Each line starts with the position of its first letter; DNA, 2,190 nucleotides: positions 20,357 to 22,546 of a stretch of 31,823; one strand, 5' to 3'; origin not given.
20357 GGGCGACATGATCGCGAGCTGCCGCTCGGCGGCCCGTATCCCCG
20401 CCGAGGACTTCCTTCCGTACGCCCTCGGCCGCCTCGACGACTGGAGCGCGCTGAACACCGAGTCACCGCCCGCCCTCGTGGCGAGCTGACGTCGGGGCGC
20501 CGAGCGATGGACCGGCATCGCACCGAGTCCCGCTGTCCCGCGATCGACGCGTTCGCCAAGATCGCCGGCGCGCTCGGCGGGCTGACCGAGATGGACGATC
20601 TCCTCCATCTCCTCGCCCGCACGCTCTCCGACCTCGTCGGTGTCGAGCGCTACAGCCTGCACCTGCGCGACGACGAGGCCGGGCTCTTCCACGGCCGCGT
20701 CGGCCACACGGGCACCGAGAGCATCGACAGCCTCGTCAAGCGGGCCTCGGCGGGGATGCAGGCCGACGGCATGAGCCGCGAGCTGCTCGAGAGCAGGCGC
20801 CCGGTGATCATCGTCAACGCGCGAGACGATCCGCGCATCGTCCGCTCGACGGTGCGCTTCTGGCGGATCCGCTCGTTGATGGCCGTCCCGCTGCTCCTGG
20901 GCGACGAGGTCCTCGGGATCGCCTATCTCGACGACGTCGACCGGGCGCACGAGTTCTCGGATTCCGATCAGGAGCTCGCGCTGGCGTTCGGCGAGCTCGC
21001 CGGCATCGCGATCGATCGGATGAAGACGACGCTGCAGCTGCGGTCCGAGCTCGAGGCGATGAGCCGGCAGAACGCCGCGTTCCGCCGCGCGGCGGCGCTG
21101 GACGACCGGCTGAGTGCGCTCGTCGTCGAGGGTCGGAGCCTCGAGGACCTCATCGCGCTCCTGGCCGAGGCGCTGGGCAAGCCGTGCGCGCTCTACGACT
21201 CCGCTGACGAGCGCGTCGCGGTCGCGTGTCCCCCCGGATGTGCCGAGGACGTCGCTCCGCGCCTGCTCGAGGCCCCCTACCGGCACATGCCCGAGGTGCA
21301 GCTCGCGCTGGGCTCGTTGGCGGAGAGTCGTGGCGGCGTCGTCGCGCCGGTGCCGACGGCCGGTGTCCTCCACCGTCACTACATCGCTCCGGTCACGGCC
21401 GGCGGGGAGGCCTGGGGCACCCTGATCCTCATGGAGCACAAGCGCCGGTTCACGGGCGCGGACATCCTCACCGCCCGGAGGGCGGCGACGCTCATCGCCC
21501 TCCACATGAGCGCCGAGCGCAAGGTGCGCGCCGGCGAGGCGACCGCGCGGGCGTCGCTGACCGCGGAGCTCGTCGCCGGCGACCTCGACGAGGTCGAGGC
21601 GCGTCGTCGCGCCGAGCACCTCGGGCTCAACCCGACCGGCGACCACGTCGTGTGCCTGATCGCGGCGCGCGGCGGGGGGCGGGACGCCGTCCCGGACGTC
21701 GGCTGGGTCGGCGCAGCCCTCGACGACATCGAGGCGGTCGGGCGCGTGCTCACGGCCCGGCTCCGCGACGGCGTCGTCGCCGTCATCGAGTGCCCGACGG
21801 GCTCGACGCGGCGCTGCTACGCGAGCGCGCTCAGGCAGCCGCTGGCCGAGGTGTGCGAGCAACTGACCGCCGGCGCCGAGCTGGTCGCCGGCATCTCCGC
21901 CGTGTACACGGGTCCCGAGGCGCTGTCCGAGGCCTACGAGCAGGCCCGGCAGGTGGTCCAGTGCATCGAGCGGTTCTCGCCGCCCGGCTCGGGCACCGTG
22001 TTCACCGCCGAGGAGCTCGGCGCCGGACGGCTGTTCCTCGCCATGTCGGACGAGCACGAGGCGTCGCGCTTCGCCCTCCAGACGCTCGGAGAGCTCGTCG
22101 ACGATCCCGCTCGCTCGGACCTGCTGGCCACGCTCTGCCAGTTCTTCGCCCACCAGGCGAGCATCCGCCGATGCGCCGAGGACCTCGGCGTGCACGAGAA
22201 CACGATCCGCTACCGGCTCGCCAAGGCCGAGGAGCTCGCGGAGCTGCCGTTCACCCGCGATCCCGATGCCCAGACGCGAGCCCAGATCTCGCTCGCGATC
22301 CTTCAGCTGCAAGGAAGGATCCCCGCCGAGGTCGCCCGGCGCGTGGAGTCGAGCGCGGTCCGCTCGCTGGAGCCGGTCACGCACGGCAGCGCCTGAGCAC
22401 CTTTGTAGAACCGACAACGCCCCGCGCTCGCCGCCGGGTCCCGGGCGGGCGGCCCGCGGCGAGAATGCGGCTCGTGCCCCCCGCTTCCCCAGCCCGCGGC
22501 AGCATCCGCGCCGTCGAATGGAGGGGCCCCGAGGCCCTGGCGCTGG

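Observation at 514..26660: Seven-promoter regulon: TTGK-N7-MCAA palindrome at a fixed 41-43 bp from the -10 box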

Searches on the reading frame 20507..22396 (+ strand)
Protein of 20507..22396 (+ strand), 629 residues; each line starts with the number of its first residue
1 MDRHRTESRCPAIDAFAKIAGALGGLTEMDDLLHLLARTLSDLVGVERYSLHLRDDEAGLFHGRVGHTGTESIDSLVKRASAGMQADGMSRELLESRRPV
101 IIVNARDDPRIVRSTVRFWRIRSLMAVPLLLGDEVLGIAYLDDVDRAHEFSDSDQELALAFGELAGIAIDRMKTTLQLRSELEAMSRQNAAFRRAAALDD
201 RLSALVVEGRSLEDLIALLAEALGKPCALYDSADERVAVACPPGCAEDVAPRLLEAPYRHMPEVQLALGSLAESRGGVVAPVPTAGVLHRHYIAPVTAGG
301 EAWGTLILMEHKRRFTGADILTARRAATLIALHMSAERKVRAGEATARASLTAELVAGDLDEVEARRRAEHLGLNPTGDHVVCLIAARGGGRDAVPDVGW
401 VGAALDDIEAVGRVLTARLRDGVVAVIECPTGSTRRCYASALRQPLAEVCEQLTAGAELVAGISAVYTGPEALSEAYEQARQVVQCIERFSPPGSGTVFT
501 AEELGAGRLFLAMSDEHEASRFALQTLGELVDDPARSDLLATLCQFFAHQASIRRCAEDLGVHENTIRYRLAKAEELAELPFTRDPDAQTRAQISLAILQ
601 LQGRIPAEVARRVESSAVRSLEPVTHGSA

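Call 9: search_protein_families(library=pfam, proteins=[window:20507-22396:+])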
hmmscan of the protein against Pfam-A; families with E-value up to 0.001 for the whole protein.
window:20507-22396:+ (629 aa): 6 families
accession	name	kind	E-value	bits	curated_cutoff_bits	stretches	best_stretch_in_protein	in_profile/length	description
PF01590.32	GAF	-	3.1e-20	73.5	22.4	1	29-169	2-133/133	GAF domain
PF13185.12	GAF_2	-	2.5e-15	57.3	28.6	1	28-170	3-136/136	GAF domain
PF17853.6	GGDEF_2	-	5.9e-15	56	24.5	1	358-485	2-115/116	GGDEF-like domain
PF13556.12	HTH_30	-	6.2e-15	55.2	27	1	539-597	1-58/59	PucR C-terminal helix-turn-helix domain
PF13492.12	GAF_3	-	3e-08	34.6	27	1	28-171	1-129/129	GAF domain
PF06018.20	CodY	-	5.7e-05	23.1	29.5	1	293-349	112-167/177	CodY GAF-like domain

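Call 12: find_related_loci(query=window:20507-22396:+, collection=genome_contigs, flank=10000)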
Query window:20507-22396:+ (629 aa) in genome_contigs; peptide patterns used: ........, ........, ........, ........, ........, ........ (x = any residue, [..] = any of these).
96 stretches matched a pattern, but none encodes a relative of the query by tblastn (E <= 1e-3).

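Call 15: find_homologous_proteins(query=window:20507-22396:+, max_evalue=1e-30)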
Query window:20507-22396:+ (629 aa): 77 proteins with E <= 1e-30 among 8000 candidates.
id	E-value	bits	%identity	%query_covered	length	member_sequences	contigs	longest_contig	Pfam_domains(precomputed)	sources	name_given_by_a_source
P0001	0.0e+0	1251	95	97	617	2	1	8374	PF13185.13,PF01590.33,PF13492.13,PF17853.7,PF13556.13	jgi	jgi:sugar diacid utilization regulator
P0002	7.2e-184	631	51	92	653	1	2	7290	PF13185.13,PF01590.33,PF13492.13,PF17853.7,PF13556.13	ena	-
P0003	1.4e-182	626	52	95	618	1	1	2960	PF13185.13,PF01590.33,PF13492.13,PF17853.7,PF13556.13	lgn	-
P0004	7.6e-179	614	52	95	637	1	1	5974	PF13185.13,PF01590.33,PF13492.13,PF17853.7,PF13556.13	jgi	jgi:GAF domain-containing protein/sugar diacid utilization regulator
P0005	9.5e-178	611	51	92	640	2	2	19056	PF13185.13,PF01590.33,PF13492.13,PF17853.7,PF13556.13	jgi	-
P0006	7.0e-177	608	49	92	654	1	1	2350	PF13185.13,PF01590.33,PF13492.13,PF17853.7,PF13556.13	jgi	jgi:GAF domain-containing protein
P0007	1.2e-176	607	50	96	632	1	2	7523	PF13185.13,PF01590.33,PF13492.13,PF17853.7,PF13556.13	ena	-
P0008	9.6e-176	604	49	92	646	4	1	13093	PF13185.13,PF01590.33,PF13492.13,PF17853.7,PF13556.13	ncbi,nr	ncbi:MAG: hypothetical protein QOH62_3641 [Solirubrobacteraceae bacterium]|nr:hypothetical protein [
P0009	1.5e-175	603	50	92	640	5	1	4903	PF13185.13,PF01590.33,PF13492.13,PF17853.7,PF13556.13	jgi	jgi:GAF domain-containing protein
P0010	4.7e-175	602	51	95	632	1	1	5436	PF13185.13,PF01590.33,PF13492.13,PF17853.7,PF13556.13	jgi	jgi:sugar diacid utilization regulator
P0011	5.0e-175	602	50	95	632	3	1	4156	PF13185.13,PF01590.33,PF13492.13,PF17853.7,PF13556.13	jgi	jgi:GAF domain-containing protein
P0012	1.4e-173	597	50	90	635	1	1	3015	PF13185.13,PF01590.33,PF13492.13,PF17853.7,PF13556.13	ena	-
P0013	2.6e-173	596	51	95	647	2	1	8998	PF13185.13,PF01590.33,PF13492.13,PF17853.7,PF13556.13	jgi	-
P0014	1.1e-172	594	52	92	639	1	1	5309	PF13185.13,PF01590.33,PF13492.13,PF17853.7,PF13556.13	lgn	-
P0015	1.8e-172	593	51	95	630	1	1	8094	PF13185.13,PF01590.33,PF13492.13,PF17853.7,PF13556.13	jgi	jgi:sugar diacid utilization regulator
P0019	7.9e-170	584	49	92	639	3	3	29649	PF13185.13,PF01590.33,PF13492.13,PF17853.7,PF13556.13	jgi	-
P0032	9.4e-163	561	49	95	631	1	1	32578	PF13185.13,PF01590.33,PF13492.13,PF17853.7,PF13556.13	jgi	jgi:sugar diacid utilization regulator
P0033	1.1e-162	561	50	92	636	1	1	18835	PF13185.13,PF01590.33,PF17853.7,PF13556.13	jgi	jgi:hypothetical protein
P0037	1.2e-161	557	48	95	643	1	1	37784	PF13185.13,PF01590.33,PF13492.13,PF17853.7,PF13556.13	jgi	jgi:sugar diacid utilization regulator/GAF domain-containing protein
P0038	2.1e-161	557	49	95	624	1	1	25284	PF13185.13,PF01590.33,PF13492.13,PF17853.7,PF13556.13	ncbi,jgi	ncbi:MAG TPA: GAF domain-containing protein [Solirubrobacterales bacterium]|jgi:sugar diacid utiliza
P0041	7.8e-161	555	48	95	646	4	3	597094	PF13185.13,PF01590.33,PF13492.13,PF17853.7,PF13556.13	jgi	jgi:sugar diacid utilization regulator/GAF domain-containing protein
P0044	1.1e-159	551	48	95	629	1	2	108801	PF13185.13,PF01590.33,PF17853.7,PF13556.13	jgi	jgi:GAF domain-containing protein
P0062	4.3e-157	542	48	95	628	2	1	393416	PF13185.13,PF01590.33,PF13492.13,PF17853.7,PF13556.13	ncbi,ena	-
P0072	3.0e-153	530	48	95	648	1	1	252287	PF13185.13,PF01590.33,PF13492.13,PF17853.7,PF13556.13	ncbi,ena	-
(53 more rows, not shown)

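Call 16: find_encoding_contigs(protein=P0001, flank=10000, max_places=2)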
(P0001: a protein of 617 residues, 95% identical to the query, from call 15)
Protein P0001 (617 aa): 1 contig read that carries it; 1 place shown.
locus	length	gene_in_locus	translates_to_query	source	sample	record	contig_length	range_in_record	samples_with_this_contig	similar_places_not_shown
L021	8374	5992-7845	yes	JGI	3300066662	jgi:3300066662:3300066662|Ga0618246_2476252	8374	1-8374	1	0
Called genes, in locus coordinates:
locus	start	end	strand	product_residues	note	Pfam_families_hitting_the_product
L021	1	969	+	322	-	?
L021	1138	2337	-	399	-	PF00108:Thiolase_N, PF02801:Ketoacyl-synt_C (faint), PF00109:ketoacyl-synt (weak), PF08545:ACP_syn_III (faint), PF22691:Thiolase_C_1, PF02803:Thiolase_C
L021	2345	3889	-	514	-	PF00501:AMP-binding, PF13193:AMP-binding_C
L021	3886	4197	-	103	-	-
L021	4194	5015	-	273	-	PF00881:Nitroreductase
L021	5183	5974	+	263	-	PF06314:ADC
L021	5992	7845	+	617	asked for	PF01590:GAF, PF13185:GAF_2, PF13492:GAF_3 (weak), PF17853:GGDEF_2, PF13556:HTH_30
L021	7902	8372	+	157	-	?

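Call 17: find_encoding_contigs(protein=P0005, flank=10000, max_places=2)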
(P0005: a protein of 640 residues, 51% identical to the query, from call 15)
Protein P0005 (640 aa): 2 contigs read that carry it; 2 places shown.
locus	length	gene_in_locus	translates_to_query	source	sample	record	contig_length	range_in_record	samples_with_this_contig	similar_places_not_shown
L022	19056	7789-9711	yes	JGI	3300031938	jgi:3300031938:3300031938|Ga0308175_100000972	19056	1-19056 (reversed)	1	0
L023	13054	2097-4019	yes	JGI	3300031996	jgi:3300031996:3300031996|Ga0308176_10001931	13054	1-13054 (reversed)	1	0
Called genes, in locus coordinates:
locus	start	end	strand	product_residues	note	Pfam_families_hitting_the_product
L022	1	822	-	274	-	?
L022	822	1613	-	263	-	PF06314:ADC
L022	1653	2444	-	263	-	PF00392:GntR, PF13545:HTH_Crp_2 (weak), PF09339:HTH_IclR (weak), PF13730:HTH_36 (faint), PF07729:FCD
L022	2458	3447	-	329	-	PF02779:Transket_pyr, PF02780:Transketolase_C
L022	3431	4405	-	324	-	PF00676:E1_dh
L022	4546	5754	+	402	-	PF00364:Biotin_lipoyl, PF02817:E3_binding, PF00198:2-oxoacid_dh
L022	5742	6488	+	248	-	PF00106:adh_short, PF08659:KR, PF13561:adh_short_C2, PF23441:SDR (weak)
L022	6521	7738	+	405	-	PF01546:Peptidase_M20, PF07687:M20_dimer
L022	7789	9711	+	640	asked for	PF01590:GAF, PF13185:GAF_2, PF13492:GAF_3 (weak), PF17853:GGDEF_2, PF13556:HTH_30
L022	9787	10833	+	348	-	PF02803:Thiolase_C (faint), PF22691:Thiolase_C_1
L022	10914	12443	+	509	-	PF00501:AMP-binding, PF13193:AMP-binding_C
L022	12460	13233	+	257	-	PF00106:adh_short, PF08659:KR, PF13561:adh_short_C2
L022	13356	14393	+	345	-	PF08240:ADH_N, PF16912:Glu_dehyd_C, PF02254:TrkA_N (weak), PF00107:ADH_zinc_N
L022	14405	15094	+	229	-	PF00300:His_Phos_1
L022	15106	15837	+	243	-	PF00561:Abhydrolase_1, PF12146:Hydrolase_4, PF12697:Abhydrolase_6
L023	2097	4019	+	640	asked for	PF01590:GAF, PF13185:GAF_2, PF13492:GAF_3 (weak), PF17853:GGDEF_2, PF13556:HTH_30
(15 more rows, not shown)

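Call 18: find_encoding_contigs(protein=P0019, flank=10000, max_places=2)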
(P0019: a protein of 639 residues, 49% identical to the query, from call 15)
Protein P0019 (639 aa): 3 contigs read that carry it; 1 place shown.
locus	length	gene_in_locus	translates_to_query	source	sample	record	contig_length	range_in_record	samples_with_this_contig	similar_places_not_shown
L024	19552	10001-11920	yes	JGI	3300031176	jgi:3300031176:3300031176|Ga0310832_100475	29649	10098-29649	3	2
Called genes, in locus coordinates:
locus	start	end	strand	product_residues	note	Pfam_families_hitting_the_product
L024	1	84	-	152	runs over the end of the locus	PF11578:DUF3237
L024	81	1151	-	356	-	PF01636:APH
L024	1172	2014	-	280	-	PF00106:adh_short, PF08659:KR (faint), PF13561:adh_short_C2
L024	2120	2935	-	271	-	PF06314:ADC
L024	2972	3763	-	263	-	PF06314:ADC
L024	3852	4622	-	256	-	PF00392:GntR, PF13545:HTH_Crp_2 (weak), PF12840:HTH_20 (faint), PF01022:HTH_5 (faint), PF09339:HTH_IclR (weak), PF12802:MarR_2 (faint), PF07729:FCD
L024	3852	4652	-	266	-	PF13545:HTH_Crp_2 (weak), PF00392:GntR, PF01022:HTH_5 (faint), PF09339:HTH_IclR (weak), PF07729:FCD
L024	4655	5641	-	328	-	PF02779:Transket_pyr, PF02780:Transketolase_C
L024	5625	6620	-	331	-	PF00676:E1_dh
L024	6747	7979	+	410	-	PF00364:Biotin_lipoyl, PF25984:BSH_YknX (faint), PF02817:E3_binding, PF00198:2-oxoacid_dh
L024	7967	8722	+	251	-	PF00106:adh_short, PF08659:KR, PF23441:SDR (faint), PF13561:adh_short_C2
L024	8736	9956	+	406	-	PF01546:Peptidase_M20, PF07687:M20_dimer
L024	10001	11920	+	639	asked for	PF01590:GAF, PF13185:GAF_2, PF13492:GAF_3, PF01590:GAF (weak), PF17853:GGDEF_2, PF13556:HTH_30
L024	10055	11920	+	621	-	PF01590:GAF, PF13185:GAF_2, PF13492:GAF_3, PF01590:GAF (weak), PF17853:GGDEF_2, PF13556:HTH_30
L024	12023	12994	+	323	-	PF22691:Thiolase_C_1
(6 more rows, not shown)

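Call 21: find_encoding_contigs(protein=P0032, flank=10000, max_places=1)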
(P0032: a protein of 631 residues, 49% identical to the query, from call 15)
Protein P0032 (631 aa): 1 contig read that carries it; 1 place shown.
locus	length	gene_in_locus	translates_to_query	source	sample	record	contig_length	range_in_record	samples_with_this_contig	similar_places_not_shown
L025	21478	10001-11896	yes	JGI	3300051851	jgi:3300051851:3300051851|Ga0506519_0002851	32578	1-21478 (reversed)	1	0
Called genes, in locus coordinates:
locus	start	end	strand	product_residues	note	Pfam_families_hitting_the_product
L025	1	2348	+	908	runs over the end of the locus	PF02653:BPD_transp_2, PF00005:ABC_tran, PF13304:AAA_21 (faint), PF12399:BCA_ABC_TP_C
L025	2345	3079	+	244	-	PF00005:ABC_tran, PF13304:AAA_21 (faint)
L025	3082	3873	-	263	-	PF06314:ADC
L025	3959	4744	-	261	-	PF00392:GntR, PF13545:HTH_Crp_2 (faint), PF07729:FCD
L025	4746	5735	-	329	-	PF02779:Transket_pyr, PF02780:Transketolase_C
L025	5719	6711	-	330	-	PF00676:E1_dh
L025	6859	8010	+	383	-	PF00364:Biotin_lipoyl, PF25984:BSH_YknX (faint), PF02817:E3_binding, PF00198:2-oxoacid_dh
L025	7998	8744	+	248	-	PF00106:adh_short, PF08659:KR, PF13561:adh_short_C2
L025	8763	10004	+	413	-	PF01546:Peptidase_M20, PF07687:M20_dimer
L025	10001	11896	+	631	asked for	PF01590:GAF, PF13185:GAF_2, PF13492:GAF_3, PF17853:GGDEF_2, PF13556:HTH_30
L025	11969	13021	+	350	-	PF00108:Thiolase_N (weak), PF22691:Thiolase_C_1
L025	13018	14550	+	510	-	PF00501:AMP-binding, PF13193:AMP-binding_C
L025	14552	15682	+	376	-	PF08240:ADH_N, PF16912:Glu_dehyd_C, PF02254:TrkA_N (weak), PF00107:ADH_zinc_N, PF13602:ADH_zinc_N_2 (faint)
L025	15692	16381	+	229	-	PF00300:His_Phos_1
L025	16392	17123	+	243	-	PF00561:Abhydrolase_1, PF06821:Ser_hydrolase (faint), PF12146:Hydrolase_4 (weak), PF12697:Abhydrolase_6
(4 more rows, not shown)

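Call 22: find_encoding_contigs(protein=P0037, flank=10000, max_places=1)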
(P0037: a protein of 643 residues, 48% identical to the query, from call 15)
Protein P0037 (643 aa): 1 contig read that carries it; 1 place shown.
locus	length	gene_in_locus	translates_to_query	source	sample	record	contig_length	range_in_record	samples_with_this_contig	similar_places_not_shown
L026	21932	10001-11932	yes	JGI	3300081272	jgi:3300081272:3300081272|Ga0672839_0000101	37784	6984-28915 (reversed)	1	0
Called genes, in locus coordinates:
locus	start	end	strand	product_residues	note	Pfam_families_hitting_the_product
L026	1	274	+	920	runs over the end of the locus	PF02653:BPD_transp_2, PF00005:ABC_tran, PF13304:AAA_21 (faint), PF12399:BCA_ABC_TP_C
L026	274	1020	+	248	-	PF00005:ABC_tran, PF13304:AAA_21 (faint)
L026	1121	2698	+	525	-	PF19077:Big_13 (faint)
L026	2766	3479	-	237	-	PF06314:ADC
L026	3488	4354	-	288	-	PF00392:GntR, PF07729:FCD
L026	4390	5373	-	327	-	PF02779:Transket_pyr, PF02780:Transketolase_C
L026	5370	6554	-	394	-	-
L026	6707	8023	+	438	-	PF00364:Biotin_lipoyl, PF02817:E3_binding, PF00198:2-oxoacid_dh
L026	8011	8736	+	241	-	PF00106:adh_short, PF08659:KR, PF13561:adh_short_C2, PF23441:SDR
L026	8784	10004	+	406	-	PF01546:Peptidase_M20, PF07687:M20_dimer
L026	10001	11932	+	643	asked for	PF01590:GAF, PF13185:GAF_2, PF13492:GAF_3, PF17853:GGDEF_2, PF13556:HTH_30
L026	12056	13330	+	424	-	PF00108:Thiolase_N (faint), PF22691:Thiolase_C_1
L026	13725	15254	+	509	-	PF00501:AMP-binding, PF13193:AMP-binding_C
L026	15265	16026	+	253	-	PF00106:adh_short, PF08659:KR, PF23441:SDR, PF13561:adh_short_C2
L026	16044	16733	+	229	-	PF00300:His_Phos_1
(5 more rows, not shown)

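Call 23: find_encoding_contigs(protein=P0038, flank=10000, max_places=1)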
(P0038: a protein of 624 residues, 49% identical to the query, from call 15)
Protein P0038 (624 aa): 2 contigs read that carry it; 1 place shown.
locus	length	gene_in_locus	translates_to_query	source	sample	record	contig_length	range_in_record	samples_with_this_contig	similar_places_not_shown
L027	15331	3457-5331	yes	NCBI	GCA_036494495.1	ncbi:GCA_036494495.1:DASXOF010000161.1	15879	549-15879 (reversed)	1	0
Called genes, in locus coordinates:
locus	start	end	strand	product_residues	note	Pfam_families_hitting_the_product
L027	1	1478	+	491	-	?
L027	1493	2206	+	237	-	PF00106:adh_short, PF08659:KR, PF13561:adh_short_C2, PF23441:SDR (weak)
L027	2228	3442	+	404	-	PF01546:Peptidase_M20, PF07687:M20_dimer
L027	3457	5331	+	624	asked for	PF01590:GAF, PF13185:GAF_2, PF13492:GAF_3, PF17853:GGDEF_2, PF13556:HTH_30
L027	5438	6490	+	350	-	PF22691:Thiolase_C_1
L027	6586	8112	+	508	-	PF00501:AMP-binding, PF13193:AMP-binding_C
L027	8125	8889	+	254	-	PF00106:adh_short, PF08659:KR, PF13561:adh_short_C2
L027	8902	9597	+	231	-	PF00300:His_Phos_1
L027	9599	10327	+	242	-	PF00561:Abhydrolase_1, PF12146:Hydrolase_4 (weak), PF12697:Abhydrolase_6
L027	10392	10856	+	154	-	PF01909:NTP_transf_2, PF18765:Polbeta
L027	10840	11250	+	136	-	PF01934:HepT-like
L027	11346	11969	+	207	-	-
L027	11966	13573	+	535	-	PF01326:PPDK_N, PF00391:PEP-utilizers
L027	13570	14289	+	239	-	-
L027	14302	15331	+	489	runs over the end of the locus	-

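Call 24: find_encoding_contigs(protein=P0041, flank=10000, max_places=1)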
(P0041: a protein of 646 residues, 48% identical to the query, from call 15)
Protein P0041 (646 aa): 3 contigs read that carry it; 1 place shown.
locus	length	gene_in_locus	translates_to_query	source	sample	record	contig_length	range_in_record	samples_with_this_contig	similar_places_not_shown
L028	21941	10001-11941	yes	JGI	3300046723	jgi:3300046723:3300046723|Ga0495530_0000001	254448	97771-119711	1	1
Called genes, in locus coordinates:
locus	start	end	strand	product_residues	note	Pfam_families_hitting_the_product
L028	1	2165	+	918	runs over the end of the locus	PF02653:BPD_transp_2, PF00005:ABC_tran, PF13304:AAA_21 (faint), PF12399:BCA_ABC_TP_C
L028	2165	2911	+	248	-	PF00005:ABC_tran, PF13304:AAA_21 (faint)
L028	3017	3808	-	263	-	PF06314:ADC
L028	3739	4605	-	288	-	PF00392:GntR, PF07729:FCD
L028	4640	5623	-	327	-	PF02779:Transket_pyr, PF02780:Transketolase_C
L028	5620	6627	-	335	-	PF00676:E1_dh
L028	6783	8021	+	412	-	PF00364:Biotin_lipoyl, PF25984:BSH_YknX (faint), PF02817:E3_binding, PF00198:2-oxoacid_dh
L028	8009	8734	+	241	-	PF00106:adh_short, PF08659:KR, PF13561:adh_short_C2, PF23441:SDR (weak)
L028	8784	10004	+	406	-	PF01546:Peptidase_M20, PF07687:M20_dimer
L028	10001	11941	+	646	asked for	PF01590:GAF, PF13185:GAF_2, PF13492:GAF_3, PF17853:GGDEF_2, PF13556:HTH_30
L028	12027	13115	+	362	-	PF00108:Thiolase_N (faint), PF22691:Thiolase_C_1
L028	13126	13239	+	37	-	-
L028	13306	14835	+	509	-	PF00501:AMP-binding, PF13193:AMP-binding_C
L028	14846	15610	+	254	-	PF00106:adh_short, PF08659:KR, PF23441:SDR, PF13561:adh_short_C2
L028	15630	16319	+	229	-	PF00300:His_Phos_1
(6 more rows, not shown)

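Call 26: find_encoding_contigs(protein=P0033, flank=10000, max_places=1)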
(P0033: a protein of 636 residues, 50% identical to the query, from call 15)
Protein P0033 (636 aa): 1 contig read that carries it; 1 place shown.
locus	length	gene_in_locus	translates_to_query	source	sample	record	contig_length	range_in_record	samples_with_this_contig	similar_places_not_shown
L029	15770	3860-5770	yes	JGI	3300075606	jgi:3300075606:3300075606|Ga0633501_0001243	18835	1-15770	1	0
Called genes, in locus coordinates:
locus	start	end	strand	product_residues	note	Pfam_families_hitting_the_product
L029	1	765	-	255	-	?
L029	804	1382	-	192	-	PF07729:FCD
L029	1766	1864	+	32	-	-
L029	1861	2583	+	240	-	PF00106:adh_short, PF01370:Epimerase (weak), PF08659:KR, PF13561:adh_short_C2, PF23441:SDR (weak)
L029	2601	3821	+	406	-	PF04389:Peptidase_M28 (weak), PF01546:Peptidase_M20, PF07687:M20_dimer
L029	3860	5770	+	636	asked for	PF01590:GAF, PF13185:GAF_2, PF17853:GGDEF_2, PF13556:HTH_30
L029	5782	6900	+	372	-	PF22691:Thiolase_C_1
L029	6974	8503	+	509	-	PF00501:AMP-binding, PF13193:AMP-binding_C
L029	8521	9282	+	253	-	PF00106:adh_short, PF08659:KR, PF23441:SDR, PF13561:adh_short_C2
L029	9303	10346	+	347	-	PF08240:ADH_N, PF02826:2-Hacid_dh_C (faint), PF16912:Glu_dehyd_C, PF02254:TrkA_N (weak), PF00107:ADH_zinc_N, PF13602:ADH_zinc_N_2 (weak)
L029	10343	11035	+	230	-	PF00300:His_Phos_1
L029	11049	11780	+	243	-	PF00561:Abhydrolase_1, PF12146:Hydrolase_4, PF12697:Abhydrolase_6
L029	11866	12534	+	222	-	PF00702:Hydrolase, PF12710:HAD (weak), PF13419:HAD_2, PF13242:Hydrolase_like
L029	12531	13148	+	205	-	-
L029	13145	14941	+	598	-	PF01326:PPDK_N, PF00391:PEP-utilizers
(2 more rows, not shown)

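Call 27: find_encoding_contigs(protein=P0044, flank=10000, max_places=1)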
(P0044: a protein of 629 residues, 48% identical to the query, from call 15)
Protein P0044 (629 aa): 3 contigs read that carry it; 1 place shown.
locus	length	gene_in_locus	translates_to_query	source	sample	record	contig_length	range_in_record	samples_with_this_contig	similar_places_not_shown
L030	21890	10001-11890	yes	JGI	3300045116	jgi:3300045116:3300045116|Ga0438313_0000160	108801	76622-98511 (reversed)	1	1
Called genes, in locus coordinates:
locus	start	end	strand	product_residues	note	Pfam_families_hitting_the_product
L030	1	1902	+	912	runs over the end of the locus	PF02653:BPD_transp_2, PF00005:ABC_tran, PF13304:AAA_21 (faint), PF12399:BCA_ABC_TP_C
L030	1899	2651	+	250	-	PF00005:ABC_tran, PF13304:AAA_21 (faint)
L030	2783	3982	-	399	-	PF00108:Thiolase_N, PF00109:ketoacyl-synt (weak), PF02803:Thiolase_C, PF22691:Thiolase_C_1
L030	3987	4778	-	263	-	PF06314:ADC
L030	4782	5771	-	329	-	PF02779:Transket_pyr, PF02780:Transketolase_C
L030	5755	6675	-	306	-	PF00676:E1_dh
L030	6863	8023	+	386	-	PF00364:Biotin_lipoyl, PF25917:BSH_RND (weak), PF25919:BSH_CusB (faint), PF25984:BSH_YknX (weak), PF02817:E3_binding, PF00198:2-oxoacid_dh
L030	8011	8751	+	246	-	PF00106:adh_short, PF08659:KR, PF13561:adh_short_C2, PF23441:SDR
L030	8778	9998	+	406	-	PF01546:Peptidase_M20, PF07687:M20_dimer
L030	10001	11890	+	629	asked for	PF13185:GAF_2, PF01590:GAF, PF17853:GGDEF_2, PF13556:HTH_30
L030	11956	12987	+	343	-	PF22691:Thiolase_C_1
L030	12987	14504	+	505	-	PF00501:AMP-binding, PF13193:AMP-binding_C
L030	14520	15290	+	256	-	PF00106:adh_short, PF08659:KR, PF13561:adh_short_C2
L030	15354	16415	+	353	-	PF08240:ADH_N, PF16912:Glu_dehyd_C, PF02254:TrkA_N (weak), PF00107:ADH_zinc_N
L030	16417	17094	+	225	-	PF00300:His_Phos_1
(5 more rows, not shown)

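Call 28: find_encoding_contigs(protein=P0062, flank=10000, max_places=1)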
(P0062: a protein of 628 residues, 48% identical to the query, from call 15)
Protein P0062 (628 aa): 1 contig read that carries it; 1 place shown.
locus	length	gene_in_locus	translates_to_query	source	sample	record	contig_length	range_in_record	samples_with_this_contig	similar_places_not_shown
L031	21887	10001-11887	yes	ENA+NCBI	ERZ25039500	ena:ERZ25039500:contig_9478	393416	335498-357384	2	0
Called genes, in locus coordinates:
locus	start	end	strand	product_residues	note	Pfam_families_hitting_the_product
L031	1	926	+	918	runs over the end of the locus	PF02653:BPD_transp_2, PF00005:ABC_tran, PF13304:AAA_21 (faint), PF12399:BCA_ABC_TP_C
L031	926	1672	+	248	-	PF00005:ABC_tran, PF13304:AAA_21 (faint)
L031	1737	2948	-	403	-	PF00108:Thiolase_N, PF08545:ACP_syn_III (faint), PF00109:ketoacyl-synt (weak), PF02803:Thiolase_C, PF22691:Thiolase_C_1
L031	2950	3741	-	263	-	PF06314:ADC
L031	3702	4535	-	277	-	PF00392:GntR, PF12840:HTH_20 (faint), PF07729:FCD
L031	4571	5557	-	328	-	PF02779:Transket_pyr, PF02780:Transketolase_C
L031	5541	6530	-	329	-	PF00676:E1_dh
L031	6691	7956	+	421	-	PF00364:Biotin_lipoyl, PF25984:BSH_YknX (faint), PF02817:E3_binding, PF00198:2-oxoacid_dh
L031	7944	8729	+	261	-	PF00106:adh_short, PF13561:adh_short_C2, PF08659:KR, PF23441:SDR (weak)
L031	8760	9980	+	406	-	PF01546:Peptidase_M20, PF07687:M20_dimer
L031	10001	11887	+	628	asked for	PF01590:GAF, PF13185:GAF_2, PF13492:GAF_3, PF17853:GGDEF_2, PF13556:HTH_30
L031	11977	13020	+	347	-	PF00108:Thiolase_N (weak), PF22691:Thiolase_C_1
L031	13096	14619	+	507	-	PF00501:AMP-binding, PF13193:AMP-binding_C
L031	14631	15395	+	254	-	PF00106:adh_short, PF08659:KR, PF23441:SDR (weak), PF13561:adh_short_C2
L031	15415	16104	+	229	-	PF00300:His_Phos_1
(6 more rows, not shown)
